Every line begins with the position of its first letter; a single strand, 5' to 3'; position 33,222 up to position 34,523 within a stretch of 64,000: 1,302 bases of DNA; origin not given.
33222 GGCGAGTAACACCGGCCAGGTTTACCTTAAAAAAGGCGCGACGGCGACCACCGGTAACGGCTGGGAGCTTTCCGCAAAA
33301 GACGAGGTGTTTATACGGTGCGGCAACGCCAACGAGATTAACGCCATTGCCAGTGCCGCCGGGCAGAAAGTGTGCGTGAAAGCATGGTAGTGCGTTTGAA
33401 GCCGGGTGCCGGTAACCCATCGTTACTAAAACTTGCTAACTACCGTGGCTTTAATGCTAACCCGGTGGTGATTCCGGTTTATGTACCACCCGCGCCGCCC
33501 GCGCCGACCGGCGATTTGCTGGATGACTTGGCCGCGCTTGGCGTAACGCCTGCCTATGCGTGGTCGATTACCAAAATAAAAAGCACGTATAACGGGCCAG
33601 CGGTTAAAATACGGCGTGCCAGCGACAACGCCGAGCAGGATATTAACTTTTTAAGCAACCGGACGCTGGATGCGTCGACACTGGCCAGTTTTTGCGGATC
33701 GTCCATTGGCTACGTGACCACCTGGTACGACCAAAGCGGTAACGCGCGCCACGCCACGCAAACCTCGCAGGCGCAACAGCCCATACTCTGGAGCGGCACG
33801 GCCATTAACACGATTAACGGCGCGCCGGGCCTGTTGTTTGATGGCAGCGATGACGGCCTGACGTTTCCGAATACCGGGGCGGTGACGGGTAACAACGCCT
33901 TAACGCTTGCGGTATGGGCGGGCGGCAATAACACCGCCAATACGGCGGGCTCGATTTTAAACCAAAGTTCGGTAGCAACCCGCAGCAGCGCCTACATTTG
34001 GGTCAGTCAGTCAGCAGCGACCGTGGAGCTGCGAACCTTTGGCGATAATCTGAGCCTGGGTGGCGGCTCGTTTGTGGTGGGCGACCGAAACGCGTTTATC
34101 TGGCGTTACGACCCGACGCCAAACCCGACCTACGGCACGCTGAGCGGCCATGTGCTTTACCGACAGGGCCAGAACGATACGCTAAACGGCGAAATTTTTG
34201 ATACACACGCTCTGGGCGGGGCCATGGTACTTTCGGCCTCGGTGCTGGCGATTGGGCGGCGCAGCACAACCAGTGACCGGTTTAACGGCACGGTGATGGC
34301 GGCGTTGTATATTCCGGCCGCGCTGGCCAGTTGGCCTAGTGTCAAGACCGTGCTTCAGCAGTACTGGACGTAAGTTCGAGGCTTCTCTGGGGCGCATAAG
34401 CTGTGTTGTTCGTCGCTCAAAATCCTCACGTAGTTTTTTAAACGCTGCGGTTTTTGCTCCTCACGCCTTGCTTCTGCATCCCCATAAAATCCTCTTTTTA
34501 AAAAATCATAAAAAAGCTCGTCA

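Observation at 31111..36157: Five-kb phage-derived block between tsaD and an SBP gene: LamG-lectin gene cluster plus a lysis-like cassette with no other prophage parts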

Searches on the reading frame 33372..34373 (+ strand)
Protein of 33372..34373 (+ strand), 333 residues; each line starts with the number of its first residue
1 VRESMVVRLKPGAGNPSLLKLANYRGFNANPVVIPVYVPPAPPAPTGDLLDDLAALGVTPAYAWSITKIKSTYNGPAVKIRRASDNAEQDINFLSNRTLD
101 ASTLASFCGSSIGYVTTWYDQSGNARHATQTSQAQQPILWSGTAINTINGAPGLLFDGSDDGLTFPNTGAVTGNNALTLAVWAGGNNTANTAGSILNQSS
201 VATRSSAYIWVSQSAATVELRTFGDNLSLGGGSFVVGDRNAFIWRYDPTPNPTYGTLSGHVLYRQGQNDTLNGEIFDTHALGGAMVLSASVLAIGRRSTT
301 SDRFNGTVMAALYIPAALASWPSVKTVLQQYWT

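Call 3: search_protein_families(library=pfam, proteins=[window:33372-34373:+], max_evalue=1)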
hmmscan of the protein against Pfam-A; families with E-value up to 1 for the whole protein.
window:33372-34373:+ (333 aa): 1 family
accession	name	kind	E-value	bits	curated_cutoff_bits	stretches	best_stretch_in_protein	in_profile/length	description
PF09206.18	ArabFuran-catal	-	9.4e-11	41.8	25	1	53-135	4-89/315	Alpha-L-arabinofuranosidase B, catalytic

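Call 4: search_protein_families(library=phrogs, proteins=[window:33372-34373:+], max_evalue=1)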
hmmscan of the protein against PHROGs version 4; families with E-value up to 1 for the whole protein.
window:33372-34373:+ (333 aa): 1 family
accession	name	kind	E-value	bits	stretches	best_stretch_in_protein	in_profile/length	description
phrog_10356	-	head and packaging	3.6e-16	59.5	1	61-313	338-601/852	virion structural protein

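Call 8: find_homologous_proteins(query=window:33384-34373:+)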
Query window:33384-34373:+ (329 aa): 780 proteins with E <= 0.001 among 8000 candidates; the best 120 are listed.
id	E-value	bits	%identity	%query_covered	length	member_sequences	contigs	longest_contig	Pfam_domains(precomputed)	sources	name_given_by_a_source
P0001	4.2e-215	731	100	100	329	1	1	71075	PF09206.19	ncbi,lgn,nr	ncbi:MAG: arabinofuranosidase catalytic domain-containing protein [Vampirovibrionales bacterium]|nr:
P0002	2.2e-46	176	44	38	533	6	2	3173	PF09206.19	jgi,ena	-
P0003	8.7e-46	174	47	31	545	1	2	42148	PF09206.19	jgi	-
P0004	1.0e-44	171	50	35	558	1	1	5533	PF09206.19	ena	-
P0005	1.5e-44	170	42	44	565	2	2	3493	PF09206.19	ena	-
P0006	1.8e-44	170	50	33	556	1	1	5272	PF09206.19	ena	-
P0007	3.5e-44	169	48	33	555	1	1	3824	PF09206.19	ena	-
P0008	5.7e-44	168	48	33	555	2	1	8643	PF09206.19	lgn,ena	-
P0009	6.1e-43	165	44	36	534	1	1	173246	PF09206.19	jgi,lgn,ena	-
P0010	1.2e-42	164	43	41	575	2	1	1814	PF09206.19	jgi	jgi:hypothetical protein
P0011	7.6e-42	162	43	41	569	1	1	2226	PF09206.19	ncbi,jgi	jgi:hypothetical protein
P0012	2.6e-41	160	39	46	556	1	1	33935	PF09206.19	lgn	-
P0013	8.6e-41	158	54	27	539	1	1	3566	PF09206.19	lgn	-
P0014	1.2e-39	154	50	31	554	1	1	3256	PF09206.19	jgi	jgi:hypothetical protein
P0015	1.5e-39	154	48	36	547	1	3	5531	PF09206.19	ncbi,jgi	jgi:hypothetical protein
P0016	4.4e-39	152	37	51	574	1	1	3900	PF09206.19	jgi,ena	jgi:hypothetical protein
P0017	1.3e-38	151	47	31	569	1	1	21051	PF09206.19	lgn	-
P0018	4.9e-37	146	49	31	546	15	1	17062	PF09206.19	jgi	jgi:hypothetical protein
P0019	5.4e-37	146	54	23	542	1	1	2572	PF09206.19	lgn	-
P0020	6.0e-37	145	49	31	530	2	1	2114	PF09206.19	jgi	jgi:hypothetical protein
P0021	1.5e-36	144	38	39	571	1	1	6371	PF09206.19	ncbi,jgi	-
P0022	1.6e-35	141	48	27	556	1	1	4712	PF09206.19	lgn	-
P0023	3.1e-35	140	47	28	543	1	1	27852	PF09206.19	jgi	jgi:hypothetical protein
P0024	8.1e-35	138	43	36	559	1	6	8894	PF09206.19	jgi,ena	jgi:hypothetical protein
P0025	2.2e-34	137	46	34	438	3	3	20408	PF09206.19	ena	-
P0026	7.2e-33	132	43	31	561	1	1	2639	PF09206.19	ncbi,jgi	jgi:hypothetical protein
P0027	8.9e-33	132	52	24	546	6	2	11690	PF09206.19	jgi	-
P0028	2.0e-32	131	42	39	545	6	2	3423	PF09206.19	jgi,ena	-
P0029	7.0e-32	129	47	29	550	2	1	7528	PF09206.19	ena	-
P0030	1.8e-30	124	48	30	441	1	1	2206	PF09206.19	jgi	jgi:hypothetical protein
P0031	1.6e-29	121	41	30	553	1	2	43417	PF09206.19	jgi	jgi:hypothetical protein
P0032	3.2e-29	120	46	29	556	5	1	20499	PF09206.19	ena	-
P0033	3.2e-29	120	43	43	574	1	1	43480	PF09206.19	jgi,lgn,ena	-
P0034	5.6e-29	119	49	42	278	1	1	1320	PF09206.19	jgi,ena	jgi:hypothetical protein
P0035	1.5e-28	118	51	24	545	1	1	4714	PF09206.19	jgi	jgi:hypothetical protein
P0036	2.5e-28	117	55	23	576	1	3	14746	PF09206.19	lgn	-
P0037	2.9e-28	117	47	41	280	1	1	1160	PF09206.19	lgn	-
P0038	4.5e-28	116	43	51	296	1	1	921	PF09206.19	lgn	-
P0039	6.0e-28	116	50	37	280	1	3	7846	PF09206.19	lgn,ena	-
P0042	3.1e-27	114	48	40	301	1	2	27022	PF09206.19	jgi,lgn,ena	jgi:hypothetical protein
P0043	3.5e-27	113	46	24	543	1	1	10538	PF09206.19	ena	-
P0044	4.5e-27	113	51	25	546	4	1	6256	PF09206.19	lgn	-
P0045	4.8e-27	113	46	46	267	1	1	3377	PF09206.19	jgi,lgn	-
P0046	5.5e-27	113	47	40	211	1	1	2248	PF09206.19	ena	-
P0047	7.4e-27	112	51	35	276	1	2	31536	PF09206.19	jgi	jgi:hypothetical protein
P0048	8.6e-27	112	49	39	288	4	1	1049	PF09206.19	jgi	jgi:hypothetical protein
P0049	1.4e-26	111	36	38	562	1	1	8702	PF09206.19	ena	-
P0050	1.8e-26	111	47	39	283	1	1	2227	PF09206.19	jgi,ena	jgi:hypothetical protein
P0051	1.8e-26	111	47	41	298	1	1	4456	PF09206.19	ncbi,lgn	-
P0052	3.0e-26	110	53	34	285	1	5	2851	PF09206.19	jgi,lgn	jgi:hypothetical protein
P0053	3.5e-26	110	56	31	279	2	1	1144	PF09206.19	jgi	jgi:hypothetical protein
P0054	4.2e-26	110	53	35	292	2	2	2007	PF09206.19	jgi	jgi:hypothetical protein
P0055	9.0e-26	109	52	32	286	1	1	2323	PF09206.19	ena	-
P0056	1.5e-25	108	46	36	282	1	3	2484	PF09206.19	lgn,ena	-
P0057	1.6e-25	108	45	44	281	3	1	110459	PF09206.19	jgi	jgi:hypothetical protein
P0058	1.9e-25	108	49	39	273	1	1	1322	PF09206.19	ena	-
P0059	2.0e-25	108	51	33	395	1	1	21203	PF13895.13,PF09206.19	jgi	jgi:hypothetical protein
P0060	2.1e-25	107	50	38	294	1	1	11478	PF09206.19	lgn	-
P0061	2.2e-25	107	51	31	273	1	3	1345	PF09206.19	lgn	-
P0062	2.4e-25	107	47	45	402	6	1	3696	PF13895.13,PF09206.19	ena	-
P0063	2.6e-25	107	55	31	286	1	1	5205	PF09206.19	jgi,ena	jgi:hypothetical protein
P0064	2.6e-25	107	53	32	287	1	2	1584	PF09206.19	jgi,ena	-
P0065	2.8e-25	107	48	43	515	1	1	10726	PF09206.19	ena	-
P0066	2.8e-25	107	53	32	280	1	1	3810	PF09206.19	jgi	jgi:hypothetical protein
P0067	3.3e-25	107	51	34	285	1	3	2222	PF09206.19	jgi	jgi:hypothetical protein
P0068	3.5e-25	107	48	37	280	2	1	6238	PF09206.19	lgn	-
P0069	4.8e-25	106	49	36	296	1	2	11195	PF09206.19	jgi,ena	jgi:hypothetical protein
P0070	6.2e-25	106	43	41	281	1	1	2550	PF09206.19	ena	-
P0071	7.0e-25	106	43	37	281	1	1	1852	PF09206.19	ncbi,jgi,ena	jgi:hypothetical protein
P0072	7.0e-25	106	47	39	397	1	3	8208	PF09206.19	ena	-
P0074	9.5e-25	105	52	32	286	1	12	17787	PF09206.19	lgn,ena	-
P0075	1.0e-24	105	52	32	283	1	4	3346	PF09206.19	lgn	-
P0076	1.2e-24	105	54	31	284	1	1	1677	PF09206.19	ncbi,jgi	jgi:hypothetical protein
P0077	1.3e-24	105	48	35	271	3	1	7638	PF09206.19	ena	-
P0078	1.4e-24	105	50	31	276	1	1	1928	PF09206.19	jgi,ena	jgi:hypothetical protein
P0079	1.7e-24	105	48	36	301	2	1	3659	PF09206.19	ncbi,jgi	jgi:hypothetical protein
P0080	1.8e-24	104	53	32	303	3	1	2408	PF09206.19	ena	-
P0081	1.8e-24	104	44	42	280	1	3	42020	PF09206.19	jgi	jgi:hypothetical protein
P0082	1.9e-24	104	46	42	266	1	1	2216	PF09206.19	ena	-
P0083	2.1e-24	104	43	41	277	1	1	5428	PF09206.19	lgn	-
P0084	2.3e-24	104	50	32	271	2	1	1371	PF09206.19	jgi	-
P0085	2.5e-24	104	42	41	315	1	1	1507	PF09206.19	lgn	-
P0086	2.5e-24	104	52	32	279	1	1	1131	PF09206.19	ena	-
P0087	3.4e-24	104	46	34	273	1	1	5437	PF09206.19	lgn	-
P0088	3.4e-24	104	54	32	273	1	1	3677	PF09206.19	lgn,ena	-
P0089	3.9e-24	103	51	37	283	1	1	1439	PF09206.19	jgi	jgi:hypothetical protein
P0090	4.1e-24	103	40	45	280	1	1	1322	PF09206.19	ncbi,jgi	jgi:hypothetical protein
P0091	4.1e-24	103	45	24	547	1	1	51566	PF09206.19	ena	-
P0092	4.7e-24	103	52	31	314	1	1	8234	PF09206.19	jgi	jgi:hypothetical protein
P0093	5.0e-24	103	42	41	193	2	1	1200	PF09206.19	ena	-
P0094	6.1e-24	103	51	35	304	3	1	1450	PF09206.19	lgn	-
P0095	6.1e-24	103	48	36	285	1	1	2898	PF09206.19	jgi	jgi:hypothetical protein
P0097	6.5e-24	103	49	32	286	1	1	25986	PF09206.19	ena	-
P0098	6.5e-24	103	44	40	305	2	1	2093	PF09206.19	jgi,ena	-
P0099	7.5e-24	102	54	32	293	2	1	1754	PF09206.19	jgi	jgi:hypothetical protein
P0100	7.7e-24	102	43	39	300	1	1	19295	PF09206.19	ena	-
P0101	8.1e-24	102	50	33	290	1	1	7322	PF09206.19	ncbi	-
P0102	8.4e-24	102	52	33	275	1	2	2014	PF09206.19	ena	-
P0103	8.5e-24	102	46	39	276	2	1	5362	PF09206.19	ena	-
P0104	8.6e-24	102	44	47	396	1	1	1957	PF09206.19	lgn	-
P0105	8.9e-24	102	43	36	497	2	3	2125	PF09206.19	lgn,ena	-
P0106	8.9e-24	102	53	31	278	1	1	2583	PF09206.19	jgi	jgi:hypothetical protein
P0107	9.1e-24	102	45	24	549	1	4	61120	PF09206.19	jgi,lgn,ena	-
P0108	9.3e-24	102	48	40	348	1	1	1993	PF09206.19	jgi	-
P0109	9.4e-24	102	41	43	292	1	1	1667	PF09206.19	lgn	-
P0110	9.8e-24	102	44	44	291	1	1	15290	PF09206.19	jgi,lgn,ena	-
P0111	1.1e-23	102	49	32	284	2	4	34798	PF09206.19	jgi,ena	-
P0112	1.2e-23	102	41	44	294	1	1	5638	PF09206.19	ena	-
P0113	1.3e-23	102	43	46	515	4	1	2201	PF09206.19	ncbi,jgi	jgi:hypothetical protein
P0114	1.3e-23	102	51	34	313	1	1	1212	PF09206.19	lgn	-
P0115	1.5e-23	101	31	89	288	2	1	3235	PF09206.19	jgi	-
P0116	1.7e-23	101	48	35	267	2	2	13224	PF09206.19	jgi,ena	jgi:hypothetical protein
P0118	1.9e-23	101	43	43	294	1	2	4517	PF09206.19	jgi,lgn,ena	jgi:hypothetical protein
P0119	2.1e-23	101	47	34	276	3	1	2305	PF09206.19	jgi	-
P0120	2.1e-23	101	49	40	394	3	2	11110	PF13895.13,PF09206.19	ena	-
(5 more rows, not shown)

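Call 9: find_encoding_contigs(protein=P0003, flank=10000, max_places=2)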
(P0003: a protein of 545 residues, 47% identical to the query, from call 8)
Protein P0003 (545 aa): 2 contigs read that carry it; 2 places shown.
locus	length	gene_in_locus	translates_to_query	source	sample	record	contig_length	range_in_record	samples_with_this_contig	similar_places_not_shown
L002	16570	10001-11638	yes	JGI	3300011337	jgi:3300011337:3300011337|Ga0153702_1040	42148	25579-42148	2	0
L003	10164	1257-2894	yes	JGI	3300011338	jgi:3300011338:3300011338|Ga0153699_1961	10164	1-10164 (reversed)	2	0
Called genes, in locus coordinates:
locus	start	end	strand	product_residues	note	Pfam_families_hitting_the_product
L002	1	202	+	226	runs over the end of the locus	PF02562:PhoH, PF13245:AAA_19 (weak), PF13604:AAA_30, PF13401:AAA_22 (faint)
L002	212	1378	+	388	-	PF26809:Phage_T4_gp13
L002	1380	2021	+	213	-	-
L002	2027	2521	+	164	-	-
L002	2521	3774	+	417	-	-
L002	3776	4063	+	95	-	-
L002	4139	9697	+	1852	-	-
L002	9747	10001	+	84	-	-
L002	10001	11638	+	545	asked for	PF09206:ArabFuran-catal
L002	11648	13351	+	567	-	PF09206:ArabFuran-catal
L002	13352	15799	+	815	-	PF09206:ArabFuran-catal, PF13385:Laminin_G_3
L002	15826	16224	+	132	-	-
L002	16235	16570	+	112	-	?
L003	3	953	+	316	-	?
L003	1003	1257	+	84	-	-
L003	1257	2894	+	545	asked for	PF09206:ArabFuran-catal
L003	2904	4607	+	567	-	PF09206:ArabFuran-catal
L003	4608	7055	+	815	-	PF09206:ArabFuran-catal, PF13385:Laminin_G_3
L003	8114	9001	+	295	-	PF09206:ArabFuran-catal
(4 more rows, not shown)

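Call 10: find_encoding_contigs(protein=P0009, flank=10000, max_places=2)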
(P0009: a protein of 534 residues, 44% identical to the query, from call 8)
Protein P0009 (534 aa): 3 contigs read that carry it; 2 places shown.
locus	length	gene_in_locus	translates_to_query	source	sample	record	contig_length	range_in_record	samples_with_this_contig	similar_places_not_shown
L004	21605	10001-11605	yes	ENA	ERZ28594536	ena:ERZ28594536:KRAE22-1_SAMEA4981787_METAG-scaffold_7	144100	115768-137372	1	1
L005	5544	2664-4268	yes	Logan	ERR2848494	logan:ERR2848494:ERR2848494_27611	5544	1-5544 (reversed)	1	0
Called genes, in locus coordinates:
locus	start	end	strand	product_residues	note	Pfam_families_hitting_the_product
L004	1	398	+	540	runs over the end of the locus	PF26809:Phage_T4_gp13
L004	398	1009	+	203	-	-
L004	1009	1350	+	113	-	-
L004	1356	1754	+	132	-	-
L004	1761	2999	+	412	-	-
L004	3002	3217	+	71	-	-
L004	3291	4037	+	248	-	-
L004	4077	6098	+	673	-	-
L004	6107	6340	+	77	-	-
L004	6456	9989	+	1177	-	-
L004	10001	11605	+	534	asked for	PF09206:ArabFuran-catal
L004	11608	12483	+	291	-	PF13385:Laminin_G_3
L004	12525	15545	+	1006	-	-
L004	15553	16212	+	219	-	PF13385:Laminin_G_3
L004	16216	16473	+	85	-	-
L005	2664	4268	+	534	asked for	PF09206:ArabFuran-catal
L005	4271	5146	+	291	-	PF13385:Laminin_G_3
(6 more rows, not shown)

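Call 36: search_solved_structures(query=window:33384-34373:+, max_evalue=1)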
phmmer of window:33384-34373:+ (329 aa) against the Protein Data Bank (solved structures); distinct sequences matched with E-value up to 1: 7.
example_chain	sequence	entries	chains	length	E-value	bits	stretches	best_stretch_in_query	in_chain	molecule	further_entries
6sxt_A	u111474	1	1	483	2.7e-05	26.5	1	50-128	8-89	Alpha-L-arabinofuranosidase B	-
6sxr_A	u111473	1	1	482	2.9e-05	26.4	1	51-128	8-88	Alpha-L-arabinofuranosidase B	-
1wd3_A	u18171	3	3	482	2.9e-05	26.4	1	51-128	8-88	alpha-L-arabinofuranosidase B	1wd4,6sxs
2d43_A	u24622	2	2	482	2.9e-05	26.4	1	51-128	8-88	alpha-L-arabinofuranosidase B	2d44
8hn7_B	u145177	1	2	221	0.035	16.3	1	78-136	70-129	Heavy chain of monoclonal antibody 3C11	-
2atv_A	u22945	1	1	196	0.52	12.5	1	204-253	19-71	RAS-like estrogen-regulated growth inhibitor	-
5uai_A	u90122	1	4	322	0.94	11.6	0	124-161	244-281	Methionyl-tRNA formyltransferase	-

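Call 53: search_protein_families(library=ncbifam, proteins=[window:33384-34373:+], max_evalue=0.1)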
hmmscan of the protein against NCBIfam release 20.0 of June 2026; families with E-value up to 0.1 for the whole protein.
window:33384-34373:+ (329 aa): 0 families

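Call 54: search_protein_families(library=padloc, proteins=[window:33384-34373:+], max_evalue=0.1)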
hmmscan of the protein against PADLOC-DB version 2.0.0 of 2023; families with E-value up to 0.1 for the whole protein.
window:33384-34373:+ (329 aa): 0 families

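Call 63: search_dna_similar(query=window:33384-34373:+, collection=phages, mode=protein, max_evalue=0.001, max_rows=15)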
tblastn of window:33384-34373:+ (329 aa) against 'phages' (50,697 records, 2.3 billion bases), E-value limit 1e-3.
Records with a match: 20; places in all: 20; records where one place covers at least 80% of the query: 0.
Best place of each record, by identity: <60% 20.
By first word of the organism name: Gordonia 11; Arthrobacter 4; Synechococcus 2; Aphanizomenon 1; Microbacterium 1; Pseudanabaena 1.
By host as written in the record: Gordonia terrae 3612 10; Arthrobacter globiformis B-2979 2; Synechococcus sp. CB0101 2; Arthrobacter globiformis NRRL B-2979 SEA 2; Gordonia terrai 3612 1; Aphanizomenon flos-aquae 1; Microbacterium foliorum NRRL B-24224 1; Pseudanabaena sp. KCZY-C8 1.
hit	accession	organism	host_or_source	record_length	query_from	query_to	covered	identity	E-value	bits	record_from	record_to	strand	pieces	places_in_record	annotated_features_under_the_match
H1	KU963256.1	Gordonia phage Lucky10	Gordonia terrae 3612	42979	59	219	49%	34.8%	7e-16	84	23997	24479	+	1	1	27: alpha-L-arabinofuranosidase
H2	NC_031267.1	Gordonia phage Lucky10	Gordonia terrae 3612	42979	59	219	49%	34.8%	7e-16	84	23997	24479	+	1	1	27: virion structural protein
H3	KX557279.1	Gordonia phage Hedwig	Gordonia terrae 3612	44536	59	219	49%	34.8%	9e-16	84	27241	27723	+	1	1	32: hypothetical protein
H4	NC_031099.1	Gordonia phage Hedwig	Gordonia terrae 3612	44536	59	219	49%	34.8%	9e-16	84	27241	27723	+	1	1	32: virion structural protein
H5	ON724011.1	Gordonia phage Malachai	Gordonia terrae 3612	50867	59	219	49%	34.8%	1e-15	84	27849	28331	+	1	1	32: hypothetical protein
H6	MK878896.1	Gordonia phage Begonia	Gordonia terrae 3612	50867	59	219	49%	34.8%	1e-15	84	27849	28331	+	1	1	32: minor tail protein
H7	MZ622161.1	Gordonia phage Floral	Gordonia terrai 3612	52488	59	219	49%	34.8%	1e-15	84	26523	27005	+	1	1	30: hypothetical protein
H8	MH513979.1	Gordonia phage Pollux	Gordonia terrae 3612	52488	59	219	49%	34.8%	1e-15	84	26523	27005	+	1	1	30: hypothetical protein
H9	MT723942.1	Gordonia phage Archis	Gordonia terrae 3612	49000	59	219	49%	34.1%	1e-15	84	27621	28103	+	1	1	32: hypothetical protein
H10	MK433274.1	Gordonia phage Bradissa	Gordonia terrae 3612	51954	59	219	49%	34.1%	1e-15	83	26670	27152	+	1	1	30: hypothetical protein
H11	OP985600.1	Arthrobacter phage Bolt007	Arthrobacter globiformis B-2979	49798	56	177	37%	38.5%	4e-19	94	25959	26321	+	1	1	33: minor tail protein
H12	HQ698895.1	Synechococcus phage S-CBS4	Synechococcus sp. CB0101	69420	57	170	35%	40.9%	2e-12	74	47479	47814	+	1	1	hypothetical protein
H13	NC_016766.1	Synechococcus phage S-CBS4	Synechococcus sp. CB0101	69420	57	170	35%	40.9%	2e-12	74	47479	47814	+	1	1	virion structural protein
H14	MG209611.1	Aphanizomenon phage vB_AphaS-CL131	Aphanizomenon flos-aquae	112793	57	156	30%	45.0%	8e-18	90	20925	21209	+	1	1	alpha-L-arabinofuranosidase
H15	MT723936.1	Gordonia phage Hitter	Gordonia terrae 3612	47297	59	159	31%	43.6%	1e-15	84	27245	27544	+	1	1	31: hypothetical protein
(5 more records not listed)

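Call 74: list_cluster_members(proteins=[P0001, P0121, P0124])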
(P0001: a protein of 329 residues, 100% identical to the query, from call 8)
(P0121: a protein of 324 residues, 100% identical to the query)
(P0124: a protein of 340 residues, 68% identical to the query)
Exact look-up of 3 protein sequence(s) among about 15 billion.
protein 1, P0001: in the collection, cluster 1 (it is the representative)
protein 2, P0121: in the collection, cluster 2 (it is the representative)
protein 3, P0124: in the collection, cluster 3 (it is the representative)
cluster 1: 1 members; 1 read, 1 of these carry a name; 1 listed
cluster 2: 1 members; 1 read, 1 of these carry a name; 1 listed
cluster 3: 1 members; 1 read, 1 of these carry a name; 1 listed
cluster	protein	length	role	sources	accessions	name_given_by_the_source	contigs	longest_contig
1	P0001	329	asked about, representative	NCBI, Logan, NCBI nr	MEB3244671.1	MAG: arabinofuranosidase catalytic domain-containing protein [Vampirovibrionales ... | arabinofuranosidase catalytic domain-containing protein [Vampirovibrionales bacterium]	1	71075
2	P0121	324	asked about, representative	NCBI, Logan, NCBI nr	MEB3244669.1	MAG: hypothetical protein VKJ06_01620 [Vampirovibrionales bacterium] | hypothetical protein [Vampirovibrionales bacterium]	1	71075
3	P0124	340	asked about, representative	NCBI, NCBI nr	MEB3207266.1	MAG: tRNA (adenosine(37)-N6)-threonylcarbamoyltransferase complex transferase subunit ... | tRNA (adenosine(37)-N6)-threonylcarbamoyltransferase complex transferase subunit TsaD ...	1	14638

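Call 78: predict_structure(alignment_id=A6)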
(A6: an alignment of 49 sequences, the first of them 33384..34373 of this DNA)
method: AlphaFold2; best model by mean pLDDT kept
length: 329 residues; sequences in the alignment: 49
mean_pLDDT: 68.5   pTM: 0.73
mean pLDDT of the five models: 68.5, 67.9, 59.3, 55.5, 54.0
residues with pLDDT >= 90: 80; 70-90: 77; 50-70: 88; < 50: 84
segments of 3 or more residues with pLDDT < 50: 1-11, 168-170, 184-186, 198-203, 206-233, 247-253, 260-282
pLDDT, mean of each block of 10 residues (from residue 1): 44 52 59 61 84 83 93 97 97 94 97 93 89 94 86 89 59 61 54 56 43 37 34 56 53 51 40 47 62 75 83 66 75
secondary structure, 60 per line:
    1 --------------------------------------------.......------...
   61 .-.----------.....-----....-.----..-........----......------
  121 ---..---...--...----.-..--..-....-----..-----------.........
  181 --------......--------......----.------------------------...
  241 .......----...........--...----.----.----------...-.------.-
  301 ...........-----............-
elements in order: H45-51 E58-61 E74-78 E84-87 H97-104 E109-114 E134-136 E150-153 E172-180 E189-194 E203-208 E238-247 E252-262 E265-267 E288-290 E301-311 H317-328

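Call 83: search_solved_structures(query=A6, max_evalue=0.01, show_alignments=1)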
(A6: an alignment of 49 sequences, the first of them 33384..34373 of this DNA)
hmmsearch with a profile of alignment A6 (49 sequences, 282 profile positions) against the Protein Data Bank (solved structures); distinct sequences matched with E-value up to 0.01: 4.
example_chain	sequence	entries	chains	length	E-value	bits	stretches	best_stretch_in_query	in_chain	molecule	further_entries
6sxr_A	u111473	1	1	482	9.4e-08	35.6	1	28-96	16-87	Alpha-L-arabinofuranosidase B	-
1wd3_A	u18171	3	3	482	9.4e-08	35.6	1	28-96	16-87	alpha-L-arabinofuranosidase B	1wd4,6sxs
2d43_A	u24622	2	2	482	9.4e-08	35.6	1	28-96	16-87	alpha-L-arabinofuranosidase B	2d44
6sxt_A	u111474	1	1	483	9.4e-08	35.6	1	28-96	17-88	Alpha-L-arabinofuranosidase B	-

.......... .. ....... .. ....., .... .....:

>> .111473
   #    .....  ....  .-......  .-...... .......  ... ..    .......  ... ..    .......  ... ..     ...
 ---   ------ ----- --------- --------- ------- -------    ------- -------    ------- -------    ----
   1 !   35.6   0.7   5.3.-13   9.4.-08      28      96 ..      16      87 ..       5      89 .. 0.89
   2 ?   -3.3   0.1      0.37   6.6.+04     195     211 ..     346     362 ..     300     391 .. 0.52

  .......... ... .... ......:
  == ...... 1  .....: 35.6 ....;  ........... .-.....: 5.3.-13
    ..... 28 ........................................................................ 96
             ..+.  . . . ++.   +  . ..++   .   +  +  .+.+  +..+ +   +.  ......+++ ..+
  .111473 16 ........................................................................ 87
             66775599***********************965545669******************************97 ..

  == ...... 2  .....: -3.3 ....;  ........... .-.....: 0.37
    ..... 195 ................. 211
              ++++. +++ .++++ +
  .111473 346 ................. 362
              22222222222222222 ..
